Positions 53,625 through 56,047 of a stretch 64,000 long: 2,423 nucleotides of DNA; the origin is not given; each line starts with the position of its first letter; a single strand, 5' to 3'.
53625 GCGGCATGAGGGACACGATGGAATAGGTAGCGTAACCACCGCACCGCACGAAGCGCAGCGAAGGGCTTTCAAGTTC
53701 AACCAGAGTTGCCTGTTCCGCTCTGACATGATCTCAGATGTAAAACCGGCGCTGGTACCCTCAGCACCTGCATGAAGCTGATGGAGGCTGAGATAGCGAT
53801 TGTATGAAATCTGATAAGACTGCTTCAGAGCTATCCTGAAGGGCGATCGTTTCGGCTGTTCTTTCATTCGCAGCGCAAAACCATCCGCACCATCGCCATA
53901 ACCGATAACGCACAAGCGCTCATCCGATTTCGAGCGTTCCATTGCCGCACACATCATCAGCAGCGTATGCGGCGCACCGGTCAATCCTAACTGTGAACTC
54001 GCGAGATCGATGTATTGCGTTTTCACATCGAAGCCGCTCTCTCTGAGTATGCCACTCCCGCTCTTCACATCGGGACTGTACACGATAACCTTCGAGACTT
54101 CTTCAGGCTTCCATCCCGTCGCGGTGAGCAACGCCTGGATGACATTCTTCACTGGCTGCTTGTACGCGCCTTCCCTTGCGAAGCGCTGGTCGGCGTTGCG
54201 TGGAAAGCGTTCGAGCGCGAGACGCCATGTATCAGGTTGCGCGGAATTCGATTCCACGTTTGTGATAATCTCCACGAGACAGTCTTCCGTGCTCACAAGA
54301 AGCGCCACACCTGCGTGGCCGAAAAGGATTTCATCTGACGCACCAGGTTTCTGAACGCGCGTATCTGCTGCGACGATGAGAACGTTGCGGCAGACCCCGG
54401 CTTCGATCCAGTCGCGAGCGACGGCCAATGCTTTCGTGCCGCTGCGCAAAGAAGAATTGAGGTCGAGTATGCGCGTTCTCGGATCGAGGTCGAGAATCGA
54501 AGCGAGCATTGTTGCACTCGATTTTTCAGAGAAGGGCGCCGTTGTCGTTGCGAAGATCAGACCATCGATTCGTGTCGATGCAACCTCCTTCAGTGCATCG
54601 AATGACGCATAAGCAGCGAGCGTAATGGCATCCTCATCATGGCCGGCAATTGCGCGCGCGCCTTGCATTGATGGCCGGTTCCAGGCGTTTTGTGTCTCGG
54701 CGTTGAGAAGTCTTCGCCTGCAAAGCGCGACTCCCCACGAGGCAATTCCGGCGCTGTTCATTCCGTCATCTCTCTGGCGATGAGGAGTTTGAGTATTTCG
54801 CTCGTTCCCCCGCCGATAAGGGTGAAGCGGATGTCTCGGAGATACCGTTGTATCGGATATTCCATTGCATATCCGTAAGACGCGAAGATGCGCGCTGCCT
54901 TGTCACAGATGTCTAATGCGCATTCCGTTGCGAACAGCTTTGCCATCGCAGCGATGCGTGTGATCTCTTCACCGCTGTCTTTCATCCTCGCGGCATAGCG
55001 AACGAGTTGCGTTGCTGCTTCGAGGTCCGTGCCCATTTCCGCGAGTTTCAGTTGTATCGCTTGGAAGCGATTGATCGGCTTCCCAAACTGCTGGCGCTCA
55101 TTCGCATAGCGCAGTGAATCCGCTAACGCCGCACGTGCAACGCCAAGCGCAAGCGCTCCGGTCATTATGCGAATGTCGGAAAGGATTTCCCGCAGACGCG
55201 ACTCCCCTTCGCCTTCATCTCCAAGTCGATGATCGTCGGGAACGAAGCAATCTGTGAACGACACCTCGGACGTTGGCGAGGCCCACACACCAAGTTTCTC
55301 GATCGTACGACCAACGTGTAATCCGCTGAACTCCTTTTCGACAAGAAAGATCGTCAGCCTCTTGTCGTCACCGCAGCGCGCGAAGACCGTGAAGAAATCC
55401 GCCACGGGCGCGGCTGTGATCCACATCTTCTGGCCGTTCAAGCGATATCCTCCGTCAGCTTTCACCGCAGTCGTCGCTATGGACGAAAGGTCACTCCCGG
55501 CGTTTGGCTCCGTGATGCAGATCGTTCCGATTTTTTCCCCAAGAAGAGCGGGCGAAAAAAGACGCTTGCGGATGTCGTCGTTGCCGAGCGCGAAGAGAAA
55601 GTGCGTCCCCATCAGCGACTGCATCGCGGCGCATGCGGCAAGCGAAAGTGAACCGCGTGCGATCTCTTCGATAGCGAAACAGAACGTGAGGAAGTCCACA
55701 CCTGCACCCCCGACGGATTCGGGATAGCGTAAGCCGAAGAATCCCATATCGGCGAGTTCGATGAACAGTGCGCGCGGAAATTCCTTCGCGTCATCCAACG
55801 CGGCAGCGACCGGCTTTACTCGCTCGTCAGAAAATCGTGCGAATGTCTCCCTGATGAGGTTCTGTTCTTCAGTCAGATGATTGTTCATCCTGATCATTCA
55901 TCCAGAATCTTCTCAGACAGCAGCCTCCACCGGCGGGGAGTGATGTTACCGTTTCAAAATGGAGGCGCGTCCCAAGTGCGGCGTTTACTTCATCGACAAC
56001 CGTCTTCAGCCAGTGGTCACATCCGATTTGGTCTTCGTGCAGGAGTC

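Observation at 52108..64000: Nine-gene tightly coupled operon: TrpB2 - IorA - IorB - hydantoinase A/B - Cys/His protein - ACAD-fold - HMGCS-like::DUF35 - thiolase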

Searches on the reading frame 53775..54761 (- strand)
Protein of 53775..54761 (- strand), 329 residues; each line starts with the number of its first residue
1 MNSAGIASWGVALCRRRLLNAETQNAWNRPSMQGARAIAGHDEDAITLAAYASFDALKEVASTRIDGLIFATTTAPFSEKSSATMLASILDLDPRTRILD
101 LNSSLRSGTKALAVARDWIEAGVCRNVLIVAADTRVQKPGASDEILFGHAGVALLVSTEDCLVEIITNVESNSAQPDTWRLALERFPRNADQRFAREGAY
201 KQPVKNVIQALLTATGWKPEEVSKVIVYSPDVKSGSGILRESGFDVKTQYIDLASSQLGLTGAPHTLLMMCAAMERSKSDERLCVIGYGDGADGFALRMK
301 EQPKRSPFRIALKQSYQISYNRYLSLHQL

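Call 42: search_solved_structures(query=window:53775-54761:-, show_alignments=5, max_evalue=0.000001)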
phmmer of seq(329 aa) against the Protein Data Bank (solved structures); distinct sequences matched with E-value up to 0.000001: 8.
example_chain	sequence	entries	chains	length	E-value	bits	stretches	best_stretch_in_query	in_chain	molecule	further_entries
5m3k_A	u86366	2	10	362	4.4e-19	71.9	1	4-301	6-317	PhlA | Hydroxymethylglutaryl-CoA synthase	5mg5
9skh_A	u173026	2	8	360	4.4e-19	71.9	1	5-301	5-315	2,4-diacetylphloroglucinol biosynthesis protein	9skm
6esq_I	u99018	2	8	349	3.4e-17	65.7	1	5-304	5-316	HydroxyMethylGlutaryl-CoA synthase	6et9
9vbo_A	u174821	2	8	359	2.6e-16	62.8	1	4-302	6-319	3-oxoacyl-[acyl-carrier-protein (ACP)] synthase III, C-terminal domain protein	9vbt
3leh_A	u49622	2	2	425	6.7e-08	35.2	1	25-162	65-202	Putative hydroxymethylglutaryl-CoA synthase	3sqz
1xpk_A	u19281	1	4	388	1e-07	34.6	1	36-187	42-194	3-hydroxy-3-methylglutaryl CoA synthase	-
1tvz_A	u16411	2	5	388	1e-07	34.6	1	36-187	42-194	3-hydroxy-3-methylglutaryl-CoA synthase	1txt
1xpl_A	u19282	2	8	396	1e-07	34.5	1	36-187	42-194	3-hydroxy-3-methylglutaryl CoA synthase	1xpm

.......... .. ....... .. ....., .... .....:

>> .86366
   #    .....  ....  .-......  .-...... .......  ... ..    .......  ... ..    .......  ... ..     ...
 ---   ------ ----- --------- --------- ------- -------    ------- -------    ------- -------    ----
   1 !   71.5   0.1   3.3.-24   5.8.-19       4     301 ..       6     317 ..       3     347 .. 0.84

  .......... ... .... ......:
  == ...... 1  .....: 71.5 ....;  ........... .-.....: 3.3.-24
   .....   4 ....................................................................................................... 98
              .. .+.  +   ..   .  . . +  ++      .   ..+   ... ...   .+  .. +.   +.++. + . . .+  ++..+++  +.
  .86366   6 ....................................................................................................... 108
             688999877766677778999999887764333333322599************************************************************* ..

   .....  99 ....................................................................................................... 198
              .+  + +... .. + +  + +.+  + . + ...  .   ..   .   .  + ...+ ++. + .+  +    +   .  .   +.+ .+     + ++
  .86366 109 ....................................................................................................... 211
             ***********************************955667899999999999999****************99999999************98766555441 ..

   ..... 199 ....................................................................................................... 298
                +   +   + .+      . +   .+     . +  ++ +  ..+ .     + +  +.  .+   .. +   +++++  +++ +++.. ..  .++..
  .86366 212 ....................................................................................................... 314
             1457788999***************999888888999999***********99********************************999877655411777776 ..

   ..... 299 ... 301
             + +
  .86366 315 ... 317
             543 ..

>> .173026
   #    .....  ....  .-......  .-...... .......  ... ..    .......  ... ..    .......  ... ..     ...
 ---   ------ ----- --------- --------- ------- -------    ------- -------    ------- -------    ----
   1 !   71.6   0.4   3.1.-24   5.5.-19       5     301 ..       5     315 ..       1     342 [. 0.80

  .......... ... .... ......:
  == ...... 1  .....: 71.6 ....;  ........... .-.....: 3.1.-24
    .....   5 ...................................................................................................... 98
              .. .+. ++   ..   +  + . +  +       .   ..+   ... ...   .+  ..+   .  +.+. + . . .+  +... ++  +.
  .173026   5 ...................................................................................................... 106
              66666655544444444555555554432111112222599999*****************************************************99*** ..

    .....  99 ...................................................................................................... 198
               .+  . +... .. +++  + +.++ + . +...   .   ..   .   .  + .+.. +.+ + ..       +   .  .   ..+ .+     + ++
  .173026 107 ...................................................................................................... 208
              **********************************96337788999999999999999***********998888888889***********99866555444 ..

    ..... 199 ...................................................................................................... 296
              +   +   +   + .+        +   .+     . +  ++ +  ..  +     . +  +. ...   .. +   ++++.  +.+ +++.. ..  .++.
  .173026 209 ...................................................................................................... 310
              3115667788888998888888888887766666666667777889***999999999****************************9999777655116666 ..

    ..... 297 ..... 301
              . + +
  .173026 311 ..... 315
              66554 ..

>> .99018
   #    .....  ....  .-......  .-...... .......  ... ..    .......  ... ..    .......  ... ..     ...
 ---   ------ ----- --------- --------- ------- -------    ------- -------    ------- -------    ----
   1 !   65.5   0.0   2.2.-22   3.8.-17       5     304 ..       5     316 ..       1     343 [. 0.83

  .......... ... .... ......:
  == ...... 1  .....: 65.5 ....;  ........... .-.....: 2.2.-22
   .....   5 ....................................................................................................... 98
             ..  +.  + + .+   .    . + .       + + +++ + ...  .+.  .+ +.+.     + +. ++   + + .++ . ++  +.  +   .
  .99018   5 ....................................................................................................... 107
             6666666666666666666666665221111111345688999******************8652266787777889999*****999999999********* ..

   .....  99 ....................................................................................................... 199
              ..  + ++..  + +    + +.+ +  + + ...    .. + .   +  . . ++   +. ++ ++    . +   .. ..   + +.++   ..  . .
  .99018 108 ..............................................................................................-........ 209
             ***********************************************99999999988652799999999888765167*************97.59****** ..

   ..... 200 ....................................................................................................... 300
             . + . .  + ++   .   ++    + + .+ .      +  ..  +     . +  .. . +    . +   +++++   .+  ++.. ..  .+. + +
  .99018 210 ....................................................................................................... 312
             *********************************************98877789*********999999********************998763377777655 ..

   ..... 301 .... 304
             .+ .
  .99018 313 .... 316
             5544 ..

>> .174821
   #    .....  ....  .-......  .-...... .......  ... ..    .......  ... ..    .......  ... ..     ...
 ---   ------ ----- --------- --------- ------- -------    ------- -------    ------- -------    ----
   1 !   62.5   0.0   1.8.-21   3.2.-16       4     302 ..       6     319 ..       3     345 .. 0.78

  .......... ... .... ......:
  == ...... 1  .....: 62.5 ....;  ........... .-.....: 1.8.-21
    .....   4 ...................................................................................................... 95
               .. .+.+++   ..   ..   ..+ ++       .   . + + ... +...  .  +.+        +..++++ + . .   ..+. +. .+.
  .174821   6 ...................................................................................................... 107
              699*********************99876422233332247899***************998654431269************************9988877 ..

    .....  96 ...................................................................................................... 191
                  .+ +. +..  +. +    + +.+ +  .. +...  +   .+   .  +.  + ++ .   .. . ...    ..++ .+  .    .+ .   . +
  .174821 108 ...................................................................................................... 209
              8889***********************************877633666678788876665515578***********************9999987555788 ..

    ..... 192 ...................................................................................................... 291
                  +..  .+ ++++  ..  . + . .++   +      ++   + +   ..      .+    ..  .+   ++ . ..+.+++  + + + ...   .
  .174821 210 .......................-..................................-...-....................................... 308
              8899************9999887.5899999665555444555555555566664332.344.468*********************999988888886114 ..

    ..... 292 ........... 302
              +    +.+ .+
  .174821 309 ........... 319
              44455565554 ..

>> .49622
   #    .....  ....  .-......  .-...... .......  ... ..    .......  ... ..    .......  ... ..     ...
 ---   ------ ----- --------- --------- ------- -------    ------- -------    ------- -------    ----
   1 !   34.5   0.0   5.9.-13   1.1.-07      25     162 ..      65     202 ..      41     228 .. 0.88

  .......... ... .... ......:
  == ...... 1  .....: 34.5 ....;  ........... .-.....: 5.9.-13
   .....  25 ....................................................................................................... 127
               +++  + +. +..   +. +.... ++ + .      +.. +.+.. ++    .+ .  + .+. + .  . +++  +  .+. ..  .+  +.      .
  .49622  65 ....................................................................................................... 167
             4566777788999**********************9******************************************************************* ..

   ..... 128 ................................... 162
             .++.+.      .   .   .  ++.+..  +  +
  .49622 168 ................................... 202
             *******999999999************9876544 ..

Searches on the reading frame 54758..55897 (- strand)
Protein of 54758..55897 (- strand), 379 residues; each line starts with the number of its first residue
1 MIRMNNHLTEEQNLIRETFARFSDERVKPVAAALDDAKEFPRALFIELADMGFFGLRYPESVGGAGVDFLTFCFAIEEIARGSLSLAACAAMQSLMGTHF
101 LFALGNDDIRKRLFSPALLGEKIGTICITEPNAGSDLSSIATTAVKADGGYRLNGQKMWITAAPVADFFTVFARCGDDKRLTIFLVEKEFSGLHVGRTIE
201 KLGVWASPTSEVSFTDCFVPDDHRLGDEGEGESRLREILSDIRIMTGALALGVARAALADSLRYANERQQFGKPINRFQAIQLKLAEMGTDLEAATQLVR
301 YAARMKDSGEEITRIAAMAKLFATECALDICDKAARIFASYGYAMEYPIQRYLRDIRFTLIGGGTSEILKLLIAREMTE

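Call 5: search_protein_families(library=pfam, proteins=[window:54758-55897:-])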
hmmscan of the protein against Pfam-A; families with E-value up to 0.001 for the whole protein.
window:54758-55897:- (379 aa): 4 families
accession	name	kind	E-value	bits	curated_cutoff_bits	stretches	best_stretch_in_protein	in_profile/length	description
PF00441.29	Acyl-CoA_dh_1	-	2e-39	135.6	22.4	1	231-377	3-149/150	Acyl-CoA dehydrogenase, C-terminal domain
PF02771.21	Acyl-CoA_dh_N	-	1.2e-26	93.7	22.9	1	9-120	1-112/113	Acyl-CoA dehydrogenase, N-terminal domain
PF02770.24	Acyl-CoA_dh_M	-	3.8e-24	85.1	33.3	1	126-217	2-97/97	Acyl-CoA dehydrogenase, middle domain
PF08028.16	Acyl-CoA_dh_2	-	4.3e-24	85.8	22.7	1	245-358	2-125/134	Acyl-CoA dehydrogenase, C-terminal domain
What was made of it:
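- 54758..55897 (-): IaaF-type acyl-CoA dehydrogenase, predicted to be a decarboxylating (2-aminobenzyl)malonyl-CoA dehydrogenase. The gene called in public assemblies is 376 aa, starting at 55888. All three ACAD domains are present (call 5).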

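Call 6: search_protein_families(library=ncbifam, proteins=[window:54758-55897:-])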
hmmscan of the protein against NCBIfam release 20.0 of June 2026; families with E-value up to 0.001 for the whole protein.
window:54758-55897:- (379 aa): 23 families
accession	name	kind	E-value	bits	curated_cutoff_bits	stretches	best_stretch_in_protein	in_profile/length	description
NF042972.1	AcrlCoAredClosAcrC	equivalog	1.6e-94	316.7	640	1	4-378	1-377/378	acryloyl-CoA reductase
NF042439.1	SulpropCoADesulf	equivalog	1.6e-78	264.1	600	1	20-377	5-370/379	3-sulfinopropanoyl-CoA desulfinase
NF045552.1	GlutCoADH_Des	equivalog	7.4e-77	259.1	470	1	4-375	1-377/387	glutaryl-CoA dehydrogenase Acd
NF043006.1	CyhCrbnylCoADH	equivalog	3.4e-75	253.4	650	1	8-378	4-376/380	cyclohexane-1-carbonyl-CoA dehydrogenase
NF058590.1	AcCoDHFadEBacil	equivalog_domain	1.3e-68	232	600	1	6-376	19-409/586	acyl-CoA dehydrogenase FadE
NF008997.0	PRK12341.1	equivalog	6.2e-65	219.7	537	1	4-377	1-376/382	acyl-CoA dehydrogenase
NF053553.1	prodigi_MBC_PigA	equivalog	3.1e-63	214.2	500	1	4-377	1-379/381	prodigiosin MBC biosynthesis dehydrogenase PigA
TIGR03207.1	cyc_hxne_CoA_dh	equivalog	1.7e-58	198.1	575.35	1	8-376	1-370/372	cyclohexanecarboxyl-CoA dehydrogenase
NF045652.1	ProlPCPDhRedW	equivalog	7.5e-57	192.8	650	1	11-377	3-373/376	L-prolyl-[peptidyl-carrier protein] dehydrogenase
NF002885.1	PRK03354.1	equivalog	4.5e-55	187.2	540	1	4-377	1-373/378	crotonobetainyl-CoA dehydrogenase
NF052270.1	Staph_DH_FadE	equivalog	2e-43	148.6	600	1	5-378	18-394/400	acyl-CoA dehydrogenase FadE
NF049984.1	Rv1679_FadE16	equivalog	7.1e-31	107.8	600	1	31-370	16-358/371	Rv1679 family acyl-CoA dehydrogenase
NF037942.1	ac_ACP_DH_MbtN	equivalog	1.4e-30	106.3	700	1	16-378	6-366/376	mycobactin biosynthesis acyl-ACP dehydrogenase MbtN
NF007000.1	PRK09463.1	subfamily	1.6e-25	89.5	600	1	33-340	61-395/726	acyl-CoA dehydrogenase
TIGR04022.1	sulfur_SfnB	equivalog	2e-24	86.2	430.9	1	21-358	15-361/391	SfnB family sulfur acquisition oxidoreductase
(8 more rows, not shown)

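Call 74: find_homologous_proteins(query=window:54758-55888:-, max_evalue=1e-60)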
Query window:54758-55888:- (376 aa): 6296 proteins with E <= 1e-60 among 8000 candidates; the best 120 are listed.
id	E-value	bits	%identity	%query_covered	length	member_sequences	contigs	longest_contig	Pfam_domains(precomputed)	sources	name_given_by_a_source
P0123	2.2e-245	832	100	100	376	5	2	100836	PF02770.25,PF00441.30,PF08028.17,PF02771.22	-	-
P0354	1.2e-198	678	81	100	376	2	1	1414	PF02770.25,PF00441.30,PF08028.17,PF02771.22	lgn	-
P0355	8.3e-196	668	80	100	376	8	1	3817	PF02770.25,PF00441.30,PF08028.17,PF02771.22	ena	-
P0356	2.9e-195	667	80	100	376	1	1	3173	PF02770.25,PF00441.30,PF08028.17,PF02771.22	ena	-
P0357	1.3e-194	664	79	100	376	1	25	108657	PF02770.25,PF00441.30,PF08028.17,PF02771.22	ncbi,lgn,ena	-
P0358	2.7e-193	660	78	100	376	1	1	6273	PF02770.25,PF00441.30,PF08028.17,PF02771.22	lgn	-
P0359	3.9e-193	660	80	100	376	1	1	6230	PF02770.25,PF00441.30,PF08028.17,PF02771.22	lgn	-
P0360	2.6e-191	654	77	100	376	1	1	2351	PF02770.25,PF00441.30,PF08028.17,PF02771.22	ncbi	-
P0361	3.0e-190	650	77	100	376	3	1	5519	PF02770.25,PF00441.30,PF08028.17,PF02771.22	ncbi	-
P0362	1.1e-188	645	77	100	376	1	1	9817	PF02770.25,PF00441.30,PF08028.17,PF02771.22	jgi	jgi:butyryl-CoA dehydrogenase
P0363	3.3e-188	643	77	100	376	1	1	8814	PF02770.25,PF00441.30,PF08028.17,PF02771.22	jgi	jgi:butyryl-CoA dehydrogenase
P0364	1.8e-186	638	75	100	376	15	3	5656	PF02770.25,PF00441.30,PF08028.17,PF02771.22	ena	-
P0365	4.0e-186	637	75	99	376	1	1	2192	PF02770.25,PF00441.30,PF08028.17,PF02771.22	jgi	-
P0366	8.6e-186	636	74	100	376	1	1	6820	PF02770.25,PF00441.30,PF08028.17,PF02771.22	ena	-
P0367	1.2e-185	635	75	99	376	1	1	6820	PF02770.25,PF00441.30,PF08028.17,PF02771.22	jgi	-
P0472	1.2e-172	592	70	100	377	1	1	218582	PF02770.25,PF00441.30,PF08028.17,PF02771.22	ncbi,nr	ncbi:MAG: acyl-CoA dehydrogenase family protein [Sulfuritalea sp.]|nr:acyl-CoA dehydrogenase family 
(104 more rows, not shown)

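Call 75: find_encoding_contigs(protein=P0472, flank=10000, max_places=1)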
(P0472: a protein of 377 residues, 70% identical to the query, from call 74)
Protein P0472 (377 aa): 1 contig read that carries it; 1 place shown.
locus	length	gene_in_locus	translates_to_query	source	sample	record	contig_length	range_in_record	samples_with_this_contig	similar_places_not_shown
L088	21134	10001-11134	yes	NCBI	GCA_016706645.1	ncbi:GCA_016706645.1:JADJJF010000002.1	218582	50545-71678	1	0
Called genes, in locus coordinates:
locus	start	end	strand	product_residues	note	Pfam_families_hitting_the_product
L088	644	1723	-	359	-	PF03308:MeaB, PF02492:cobW (faint)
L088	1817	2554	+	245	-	PF00392:GntR, PF07729:FCD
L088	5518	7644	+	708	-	PF05378:Hydant_A_N, PF01968:Hydantoinase_A, PF19278:Hydant_A_C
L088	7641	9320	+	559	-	PF02538:Hydantoinase_B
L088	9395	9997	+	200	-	PF01939:NucS_C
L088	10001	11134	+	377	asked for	PF02771:Acyl-CoA_dh_N, PF02770:Acyl-CoA_dh_M, PF00441:Acyl-CoA_dh_1, PF08028:Acyl-CoA_dh_2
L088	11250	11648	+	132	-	PF02310:B12-binding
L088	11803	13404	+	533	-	PF01642:MM_CoA_mutase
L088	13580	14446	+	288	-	PF00941:FAD_binding_5, PF03450:CO_deh_flav_C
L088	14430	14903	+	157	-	PF00111:Fer2 (weak), PF01799:Fer2_2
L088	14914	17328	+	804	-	PF01315:Ald_Xan_dh_C, PF02738:MoCoBD_1, PF20256:MoCoBD_2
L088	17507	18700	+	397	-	PF02515:CoA_transf_3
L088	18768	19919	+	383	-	PF13458:Peripla_BP_6, PF13433:Peripla_BP_5 (weak), PF01094:ANF_receptor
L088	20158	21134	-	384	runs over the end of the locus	PF11154:DUF2934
